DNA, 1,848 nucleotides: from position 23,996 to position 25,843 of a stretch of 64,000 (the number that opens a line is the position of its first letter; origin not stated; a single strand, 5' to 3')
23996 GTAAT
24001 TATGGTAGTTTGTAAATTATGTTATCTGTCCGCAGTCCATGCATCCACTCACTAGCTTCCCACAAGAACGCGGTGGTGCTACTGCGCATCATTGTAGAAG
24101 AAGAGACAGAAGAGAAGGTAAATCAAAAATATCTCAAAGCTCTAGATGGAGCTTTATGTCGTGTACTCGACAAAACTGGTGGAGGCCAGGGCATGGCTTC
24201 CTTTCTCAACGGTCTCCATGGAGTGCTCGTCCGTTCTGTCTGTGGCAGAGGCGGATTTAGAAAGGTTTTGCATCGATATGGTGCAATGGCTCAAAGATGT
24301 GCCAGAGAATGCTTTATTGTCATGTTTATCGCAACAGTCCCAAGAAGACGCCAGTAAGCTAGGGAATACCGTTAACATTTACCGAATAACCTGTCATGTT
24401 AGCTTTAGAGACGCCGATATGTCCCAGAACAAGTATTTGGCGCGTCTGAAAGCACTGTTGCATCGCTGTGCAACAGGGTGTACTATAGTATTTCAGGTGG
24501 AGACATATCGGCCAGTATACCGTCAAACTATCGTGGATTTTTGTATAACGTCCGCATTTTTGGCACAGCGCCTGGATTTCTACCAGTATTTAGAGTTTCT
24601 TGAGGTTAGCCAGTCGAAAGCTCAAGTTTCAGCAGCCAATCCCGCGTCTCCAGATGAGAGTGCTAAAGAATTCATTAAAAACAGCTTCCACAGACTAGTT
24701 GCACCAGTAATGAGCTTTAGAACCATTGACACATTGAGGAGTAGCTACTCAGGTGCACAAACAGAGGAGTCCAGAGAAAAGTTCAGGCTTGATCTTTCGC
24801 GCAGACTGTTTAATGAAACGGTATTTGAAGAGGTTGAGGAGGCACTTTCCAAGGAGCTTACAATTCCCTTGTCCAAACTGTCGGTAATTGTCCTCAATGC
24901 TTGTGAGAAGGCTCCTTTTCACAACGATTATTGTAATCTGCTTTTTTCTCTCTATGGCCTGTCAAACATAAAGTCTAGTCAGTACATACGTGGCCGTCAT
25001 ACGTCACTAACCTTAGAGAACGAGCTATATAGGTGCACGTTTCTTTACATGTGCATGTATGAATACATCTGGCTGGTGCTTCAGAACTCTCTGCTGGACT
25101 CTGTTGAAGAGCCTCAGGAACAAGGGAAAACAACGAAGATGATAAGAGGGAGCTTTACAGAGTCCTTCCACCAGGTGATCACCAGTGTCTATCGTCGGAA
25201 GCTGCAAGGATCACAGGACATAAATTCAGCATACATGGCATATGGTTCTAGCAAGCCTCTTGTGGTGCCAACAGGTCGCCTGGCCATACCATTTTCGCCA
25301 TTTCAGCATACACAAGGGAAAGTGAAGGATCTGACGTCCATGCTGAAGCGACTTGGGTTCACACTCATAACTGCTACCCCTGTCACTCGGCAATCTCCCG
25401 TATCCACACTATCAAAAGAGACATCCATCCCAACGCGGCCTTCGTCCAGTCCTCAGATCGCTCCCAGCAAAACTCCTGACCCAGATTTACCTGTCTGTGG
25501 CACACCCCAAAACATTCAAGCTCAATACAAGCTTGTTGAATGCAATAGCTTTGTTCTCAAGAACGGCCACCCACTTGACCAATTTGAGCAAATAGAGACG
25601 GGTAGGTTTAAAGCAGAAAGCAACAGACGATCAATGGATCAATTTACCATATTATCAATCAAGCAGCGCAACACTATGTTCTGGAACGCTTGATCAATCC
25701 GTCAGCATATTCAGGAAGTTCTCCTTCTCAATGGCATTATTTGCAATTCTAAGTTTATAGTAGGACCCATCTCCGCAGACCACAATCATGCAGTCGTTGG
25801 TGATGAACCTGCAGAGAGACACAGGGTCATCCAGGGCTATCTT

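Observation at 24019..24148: An upstream ORF that would join the 24146 gene in frame if a 28-nt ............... segment were removed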

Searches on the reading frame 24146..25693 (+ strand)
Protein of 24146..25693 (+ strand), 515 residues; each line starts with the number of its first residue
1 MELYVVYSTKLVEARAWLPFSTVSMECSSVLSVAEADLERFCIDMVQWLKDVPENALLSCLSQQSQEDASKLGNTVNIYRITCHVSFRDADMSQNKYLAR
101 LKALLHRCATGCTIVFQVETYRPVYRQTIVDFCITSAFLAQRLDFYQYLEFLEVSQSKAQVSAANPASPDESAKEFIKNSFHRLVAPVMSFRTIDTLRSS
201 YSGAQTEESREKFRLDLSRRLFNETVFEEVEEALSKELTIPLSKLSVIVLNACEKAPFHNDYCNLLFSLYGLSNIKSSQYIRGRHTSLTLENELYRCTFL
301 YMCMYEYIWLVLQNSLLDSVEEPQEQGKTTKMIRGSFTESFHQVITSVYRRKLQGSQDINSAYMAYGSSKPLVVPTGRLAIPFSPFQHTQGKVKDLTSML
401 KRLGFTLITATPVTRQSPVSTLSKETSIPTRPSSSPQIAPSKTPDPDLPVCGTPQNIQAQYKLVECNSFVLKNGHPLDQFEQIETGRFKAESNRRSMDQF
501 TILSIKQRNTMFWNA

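Call 6: find_homologous_proteins(query=window:24146-25690:+)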
Query window:24146-25690:+ (515 aa): 5 proteins with E <= 0.001 among 8000 candidates.
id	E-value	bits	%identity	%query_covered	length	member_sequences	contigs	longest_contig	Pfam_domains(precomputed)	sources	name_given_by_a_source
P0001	0.0e+0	1154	100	100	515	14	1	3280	-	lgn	-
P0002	7.9e-288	973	84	99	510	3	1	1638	-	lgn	-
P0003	3.0e-257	872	75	100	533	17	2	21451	-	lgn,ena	-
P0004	2.7e-213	727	65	99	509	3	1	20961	-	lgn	-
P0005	5.3e-204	696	62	100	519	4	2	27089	-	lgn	-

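Call 9: find_encoding_contigs(protein=P0003, flank=3000, max_places=3)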
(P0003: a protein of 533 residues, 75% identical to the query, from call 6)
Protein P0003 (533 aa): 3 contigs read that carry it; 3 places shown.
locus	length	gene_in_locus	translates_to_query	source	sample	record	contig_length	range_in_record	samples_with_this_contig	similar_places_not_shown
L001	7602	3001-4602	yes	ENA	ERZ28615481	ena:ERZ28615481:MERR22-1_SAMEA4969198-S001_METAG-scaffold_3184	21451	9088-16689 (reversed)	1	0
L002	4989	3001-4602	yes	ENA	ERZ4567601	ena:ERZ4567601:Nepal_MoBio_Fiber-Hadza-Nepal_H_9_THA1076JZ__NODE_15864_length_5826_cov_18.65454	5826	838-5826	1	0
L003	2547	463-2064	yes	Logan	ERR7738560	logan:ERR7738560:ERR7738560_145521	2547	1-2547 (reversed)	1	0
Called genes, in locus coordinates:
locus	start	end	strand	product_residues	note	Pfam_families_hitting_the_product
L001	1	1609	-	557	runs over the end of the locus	PF23381:Beta-prop_IFT122_1st (faint), PF24807:WD40_CDC20-Fz (faint), PF00400:WD40 (faint), PF23098:Beta-prop_NOL10_N (faint), PF23414:Beta-prop_EML_2 (faint), PF24817:WD40_WDHD1_1st (faint), PF25174:Beta-prop_THOC3 (faint)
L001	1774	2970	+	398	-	-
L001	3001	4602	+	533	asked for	-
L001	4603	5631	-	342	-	PF21032:PROPPIN, PF25174:Beta-prop_THOC3, PF24814:WD40_Prp19 (weak), PF21034:BCAS3_WD40 (weak), PF23381:Beta-prop_IFT122_1st, PF23414:Beta-prop_EML_2, PF24817:WD40_WDHD1_1st (weak), PF25175:Beta-prop_WDR5, +6 more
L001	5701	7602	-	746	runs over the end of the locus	-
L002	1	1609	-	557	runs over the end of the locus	PF23381:Beta-prop_IFT122_1st (faint), PF24807:WD40_CDC20-Fz (faint), PF00400:WD40 (faint), PF23098:Beta-prop_NOL10_N (faint), PF23414:Beta-prop_EML_2 (faint), PF24817:WD40_WDHD1_1st (faint), PF25174:Beta-prop_THOC3 (faint)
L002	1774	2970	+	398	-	-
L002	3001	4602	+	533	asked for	-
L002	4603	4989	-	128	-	?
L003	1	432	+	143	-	?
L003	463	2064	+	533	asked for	-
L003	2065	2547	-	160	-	?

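Call 10: find_encoding_contigs(protein=P0004, flank=3000, max_places=3)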
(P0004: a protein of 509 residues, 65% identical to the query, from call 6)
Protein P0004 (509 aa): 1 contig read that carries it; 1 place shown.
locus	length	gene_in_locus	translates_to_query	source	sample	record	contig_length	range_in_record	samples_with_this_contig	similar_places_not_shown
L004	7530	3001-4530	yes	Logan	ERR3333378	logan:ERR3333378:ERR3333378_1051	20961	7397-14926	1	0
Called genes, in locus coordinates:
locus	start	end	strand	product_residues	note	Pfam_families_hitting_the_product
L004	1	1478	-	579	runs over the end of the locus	PF24807:WD40_CDC20-Fz (faint), PF23381:Beta-prop_IFT122_1st (faint), PF00400:WD40 (faint), PF23098:Beta-prop_NOL10_N (faint), PF24817:WD40_WDHD1_1st (faint)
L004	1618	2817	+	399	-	-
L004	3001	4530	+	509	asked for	-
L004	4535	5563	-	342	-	PF21032:PROPPIN, PF25174:Beta-prop_THOC3, PF24814:WD40_Prp19 (weak), PF21034:BCAS3_WD40 (weak), PF24817:WD40_WDHD1_1st (weak), PF23381:Beta-prop_IFT122_1st, PF23414:Beta-prop_EML_2, PF25175:Beta-prop_WDR5, +3 more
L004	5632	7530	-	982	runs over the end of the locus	-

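Call 11: find_encoding_contigs(protein=P0005, flank=3000, max_places=3)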
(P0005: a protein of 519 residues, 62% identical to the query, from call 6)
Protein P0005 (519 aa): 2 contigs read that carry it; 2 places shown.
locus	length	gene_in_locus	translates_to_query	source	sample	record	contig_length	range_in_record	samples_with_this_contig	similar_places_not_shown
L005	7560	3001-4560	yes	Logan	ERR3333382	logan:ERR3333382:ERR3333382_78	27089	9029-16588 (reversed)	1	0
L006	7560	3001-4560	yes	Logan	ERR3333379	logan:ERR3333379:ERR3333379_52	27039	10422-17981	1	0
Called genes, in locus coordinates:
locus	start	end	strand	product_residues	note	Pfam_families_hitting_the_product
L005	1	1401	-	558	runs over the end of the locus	PF23098:Beta-prop_NOL10_N (faint), PF23381:Beta-prop_IFT122_1st (faint), PF24807:WD40_CDC20-Fz (faint), PF00400:WD40 (faint), PF23414:Beta-prop_EML_2 (faint), PF24817:WD40_WDHD1_1st (faint), PF25174:Beta-prop_THOC3 (faint)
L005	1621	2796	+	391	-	-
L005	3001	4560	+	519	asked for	-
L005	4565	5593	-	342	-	PF21032:PROPPIN, PF25174:Beta-prop_THOC3, PF23414:Beta-prop_EML_2, PF24814:WD40_Prp19 (weak), PF21034:BCAS3_WD40 (weak), PF23381:Beta-prop_IFT122_1st, PF24817:WD40_WDHD1_1st (weak), PF25175:Beta-prop_WDR5, +4 more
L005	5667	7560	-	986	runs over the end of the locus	-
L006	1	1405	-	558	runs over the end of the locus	PF23098:Beta-prop_NOL10_N (faint), PF23381:Beta-prop_IFT122_1st (faint), PF24807:WD40_CDC20-Fz (faint), PF00400:WD40 (faint), PF23414:Beta-prop_EML_2 (faint), PF24817:WD40_WDHD1_1st (faint), PF25174:Beta-prop_THOC3 (faint)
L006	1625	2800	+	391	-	-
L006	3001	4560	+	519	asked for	-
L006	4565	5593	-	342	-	PF21032:PROPPIN, PF25174:Beta-prop_THOC3, PF23414:Beta-prop_EML_2, PF24814:WD40_Prp19 (weak), PF21034:BCAS3_WD40 (weak), PF23381:Beta-prop_IFT122_1st, PF24817:WD40_WDHD1_1st (weak), PF25175:Beta-prop_WDR5, +4 more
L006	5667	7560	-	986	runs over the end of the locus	-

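Call 12: find_encoding_contigs(protein=P0002, flank=3000, max_places=3)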
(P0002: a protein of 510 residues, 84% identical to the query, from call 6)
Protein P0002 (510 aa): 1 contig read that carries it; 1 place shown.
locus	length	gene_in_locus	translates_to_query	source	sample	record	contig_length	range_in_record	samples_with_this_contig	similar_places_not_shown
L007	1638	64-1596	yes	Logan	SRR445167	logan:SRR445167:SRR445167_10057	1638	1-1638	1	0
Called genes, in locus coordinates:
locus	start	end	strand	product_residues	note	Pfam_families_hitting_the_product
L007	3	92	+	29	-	?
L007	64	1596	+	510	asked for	-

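Call 19: list_cluster_members(proteins=[window:24146-25690:+, P0001, window:25697-26722:-])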
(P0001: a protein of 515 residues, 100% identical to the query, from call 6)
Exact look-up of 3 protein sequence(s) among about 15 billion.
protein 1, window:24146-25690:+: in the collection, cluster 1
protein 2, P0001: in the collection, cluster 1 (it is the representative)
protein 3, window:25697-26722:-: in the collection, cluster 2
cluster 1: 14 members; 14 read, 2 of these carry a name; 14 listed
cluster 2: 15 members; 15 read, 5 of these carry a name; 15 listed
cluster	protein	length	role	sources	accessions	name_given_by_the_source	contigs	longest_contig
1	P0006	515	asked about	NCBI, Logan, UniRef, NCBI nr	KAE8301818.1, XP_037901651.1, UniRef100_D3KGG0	hypothetical protein GL50803_0010821 [Giardia duodenalis] | Uncharacterized protein n=1 Tax=Giardia intestinalis (strain ATCC 50803 / WB clone C6) ... | hypothetical protein GL50803_0010821 [Giardia intestinalis]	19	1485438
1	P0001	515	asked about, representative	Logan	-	-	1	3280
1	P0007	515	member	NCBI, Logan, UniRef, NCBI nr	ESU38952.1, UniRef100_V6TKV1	Hypothetical protein DHA2_152322 [Giardia duodenalis] | Uncharacterized protein n=1 Tax=Giardia intestinalis TaxID=5741 RepID=V6TKV1_GIAIN | Hypothetical protein DHA2_152322 [Giardia intestinalis]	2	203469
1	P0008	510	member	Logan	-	-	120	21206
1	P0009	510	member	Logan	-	-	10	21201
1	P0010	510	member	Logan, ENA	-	-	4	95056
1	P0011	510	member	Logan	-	-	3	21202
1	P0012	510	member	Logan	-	-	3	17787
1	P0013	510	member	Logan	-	-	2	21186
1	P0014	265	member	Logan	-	-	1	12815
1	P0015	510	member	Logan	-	-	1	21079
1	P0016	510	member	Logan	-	-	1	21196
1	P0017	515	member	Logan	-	-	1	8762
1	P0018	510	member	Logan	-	-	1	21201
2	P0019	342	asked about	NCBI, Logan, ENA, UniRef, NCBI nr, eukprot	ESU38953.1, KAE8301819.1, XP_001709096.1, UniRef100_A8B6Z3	WD40 repeat protein [Giardia duodenalis] | WD40 repeat protein n=2 Tax=Giardia intestinalis TaxID=5741 RepID=A8B6Z3_GIAIC | WD40 repeat protein [Giardia intestinalis]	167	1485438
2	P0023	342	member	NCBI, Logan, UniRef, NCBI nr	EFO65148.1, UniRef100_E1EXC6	WD-40 repeat protein family [Giardia lamblia P15] | WD-40 repeat protein family n=1 Tax=Giardia intestinalis (strain P15) TaxID=658858 ...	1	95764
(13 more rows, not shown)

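Call 34: list_cluster_members(proteins=[P0003, P0002])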
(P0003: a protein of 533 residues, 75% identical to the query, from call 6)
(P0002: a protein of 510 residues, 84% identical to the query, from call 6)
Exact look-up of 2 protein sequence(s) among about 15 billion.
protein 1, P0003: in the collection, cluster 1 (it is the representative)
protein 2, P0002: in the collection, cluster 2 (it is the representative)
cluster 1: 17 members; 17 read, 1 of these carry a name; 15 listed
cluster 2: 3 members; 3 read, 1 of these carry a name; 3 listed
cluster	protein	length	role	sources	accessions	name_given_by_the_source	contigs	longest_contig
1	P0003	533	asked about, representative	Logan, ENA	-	-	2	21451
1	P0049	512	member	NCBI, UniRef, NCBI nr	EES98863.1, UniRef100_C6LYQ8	Hypothetical protein GL50581_3936 [Giardia duodenalis ATCC 50581] | Uncharacterized protein n=1 Tax=Giardia intestinalis (strain ATCC 50581 / GS clone H7) ... | Hypothetical protein GL50581_3936 [Giardia intestinalis ATCC 50581]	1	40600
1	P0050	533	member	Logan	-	-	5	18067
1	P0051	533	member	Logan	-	-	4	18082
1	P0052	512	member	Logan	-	-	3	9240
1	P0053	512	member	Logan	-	-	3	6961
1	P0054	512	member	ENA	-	-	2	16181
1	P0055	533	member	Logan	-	-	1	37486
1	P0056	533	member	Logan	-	-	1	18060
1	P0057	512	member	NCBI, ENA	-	-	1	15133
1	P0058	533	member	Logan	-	-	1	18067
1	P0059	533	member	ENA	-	-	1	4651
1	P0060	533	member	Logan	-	-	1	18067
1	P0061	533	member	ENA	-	-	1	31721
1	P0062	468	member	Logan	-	-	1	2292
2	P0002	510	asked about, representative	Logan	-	-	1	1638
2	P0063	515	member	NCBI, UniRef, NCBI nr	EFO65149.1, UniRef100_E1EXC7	Hypothetical protein GLP15_2531 [Giardia lamblia P15] | Uncharacterized protein n=1 Tax=Giardia intestinalis (strain P15) TaxID=658858 ...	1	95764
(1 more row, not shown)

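Call 43: find_encoding_contigs(protein=window:24146-25693:+, flank=600, max_places=10)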
Protein window:24146-25693:+ (515 aa): 19 contigs read that carry it; 10 places shown.
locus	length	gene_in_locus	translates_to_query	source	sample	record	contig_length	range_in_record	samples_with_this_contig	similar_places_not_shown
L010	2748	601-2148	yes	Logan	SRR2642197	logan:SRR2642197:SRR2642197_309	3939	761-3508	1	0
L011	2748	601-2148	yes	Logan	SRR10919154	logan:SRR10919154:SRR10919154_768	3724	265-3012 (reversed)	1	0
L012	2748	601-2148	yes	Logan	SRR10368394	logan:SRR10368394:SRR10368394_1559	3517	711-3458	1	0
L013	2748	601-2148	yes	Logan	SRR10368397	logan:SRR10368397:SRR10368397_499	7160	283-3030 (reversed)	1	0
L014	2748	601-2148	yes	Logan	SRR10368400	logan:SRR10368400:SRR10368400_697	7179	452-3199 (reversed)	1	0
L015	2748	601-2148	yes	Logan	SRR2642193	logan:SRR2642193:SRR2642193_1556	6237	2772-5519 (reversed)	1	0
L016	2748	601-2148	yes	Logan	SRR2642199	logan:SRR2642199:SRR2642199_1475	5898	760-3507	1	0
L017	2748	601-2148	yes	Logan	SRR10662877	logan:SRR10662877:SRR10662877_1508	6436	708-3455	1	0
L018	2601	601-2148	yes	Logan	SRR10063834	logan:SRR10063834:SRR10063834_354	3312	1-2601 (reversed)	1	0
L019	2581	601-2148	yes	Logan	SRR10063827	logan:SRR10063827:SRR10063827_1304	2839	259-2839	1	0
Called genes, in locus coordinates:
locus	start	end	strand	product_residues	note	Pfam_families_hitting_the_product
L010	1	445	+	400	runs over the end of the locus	?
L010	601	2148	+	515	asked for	-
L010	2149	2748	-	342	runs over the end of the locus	PF21032:PROPPIN, PF25174:Beta-prop_THOC3, PF21034:BCAS3_WD40 (weak), PF23381:Beta-prop_IFT122_1st, PF23414:Beta-prop_EML_2, PF24817:WD40_WDHD1_1st (weak), PF23409:Beta-prop_EML (weak), PF25175:Beta-prop_WDR5, +4 more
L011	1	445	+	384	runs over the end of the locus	?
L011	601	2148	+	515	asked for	-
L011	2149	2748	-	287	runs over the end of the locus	?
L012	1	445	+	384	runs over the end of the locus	?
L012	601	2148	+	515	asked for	-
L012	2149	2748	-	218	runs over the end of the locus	?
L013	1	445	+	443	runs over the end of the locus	-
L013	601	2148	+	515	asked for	-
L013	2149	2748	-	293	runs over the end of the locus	?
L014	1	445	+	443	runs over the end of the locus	-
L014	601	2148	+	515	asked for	-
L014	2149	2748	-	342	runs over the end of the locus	PF21032:PROPPIN, PF25174:Beta-prop_THOC3, PF21034:BCAS3_WD40 (weak), PF23381:Beta-prop_IFT122_1st, PF23414:Beta-prop_EML_2, PF24817:WD40_WDHD1_1st (weak), PF23409:Beta-prop_EML (weak), PF25175:Beta-prop_WDR5, +4 more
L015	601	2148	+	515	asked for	-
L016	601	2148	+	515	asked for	-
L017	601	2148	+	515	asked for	-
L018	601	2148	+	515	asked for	-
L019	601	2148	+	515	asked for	-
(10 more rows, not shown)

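Call 48: search_protein_families(library=pfam, proteins=[window:24146-25690:+], max_evalue=0.1)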
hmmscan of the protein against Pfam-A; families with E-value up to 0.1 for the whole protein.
window:24146-25690:+ (515 aa): 0 families
